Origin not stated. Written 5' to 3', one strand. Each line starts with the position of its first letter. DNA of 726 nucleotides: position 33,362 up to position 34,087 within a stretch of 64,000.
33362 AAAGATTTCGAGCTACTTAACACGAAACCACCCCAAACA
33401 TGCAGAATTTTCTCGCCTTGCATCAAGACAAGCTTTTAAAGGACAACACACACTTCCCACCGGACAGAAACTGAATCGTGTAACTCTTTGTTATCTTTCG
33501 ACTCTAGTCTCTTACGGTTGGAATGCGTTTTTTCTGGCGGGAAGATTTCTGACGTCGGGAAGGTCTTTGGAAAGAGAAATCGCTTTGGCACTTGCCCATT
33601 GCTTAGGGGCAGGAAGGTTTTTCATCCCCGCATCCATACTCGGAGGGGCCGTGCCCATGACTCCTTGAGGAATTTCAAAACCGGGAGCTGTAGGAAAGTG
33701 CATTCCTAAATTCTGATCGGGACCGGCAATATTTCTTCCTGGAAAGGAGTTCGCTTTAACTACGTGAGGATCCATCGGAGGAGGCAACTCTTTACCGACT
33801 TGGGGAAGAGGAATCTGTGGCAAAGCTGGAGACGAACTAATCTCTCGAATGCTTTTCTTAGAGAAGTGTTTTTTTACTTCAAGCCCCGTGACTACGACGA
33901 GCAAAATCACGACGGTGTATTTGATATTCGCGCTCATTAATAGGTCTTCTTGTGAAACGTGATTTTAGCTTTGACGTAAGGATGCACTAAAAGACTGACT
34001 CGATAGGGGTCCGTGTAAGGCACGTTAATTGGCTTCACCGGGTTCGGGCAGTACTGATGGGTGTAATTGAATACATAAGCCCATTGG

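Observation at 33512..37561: Operon of a coiled-coil/proline-tailed secreted protein, a 406-aa prepilin-motif protein and a small proline-rich membrane protein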

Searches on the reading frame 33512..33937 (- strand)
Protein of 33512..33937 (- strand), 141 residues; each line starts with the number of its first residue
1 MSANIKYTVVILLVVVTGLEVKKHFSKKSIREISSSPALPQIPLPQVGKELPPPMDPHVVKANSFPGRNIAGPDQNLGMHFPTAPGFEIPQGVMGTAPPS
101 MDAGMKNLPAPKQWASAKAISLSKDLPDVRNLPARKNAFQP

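Call 3: search_protein_families(library=pfam, proteins=[window:33512-33937:-], max_evalue=1)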
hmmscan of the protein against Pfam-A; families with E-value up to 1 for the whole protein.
window:33512-33937:- (141 aa): 0 families

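Call 4: search_protein_families(library=ncbifam, proteins=[window:33512-33937:-], max_evalue=1)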
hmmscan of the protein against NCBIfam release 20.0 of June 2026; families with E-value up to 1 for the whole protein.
window:33512-33937:- (141 aa): 0 families

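Call 94: search_protein_families(library=padloc, proteins=[window:33515-33937:-], max_evalue=0.001)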
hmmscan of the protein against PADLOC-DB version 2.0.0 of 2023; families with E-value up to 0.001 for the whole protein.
window:33515-33937:- (141 aa): 0 families
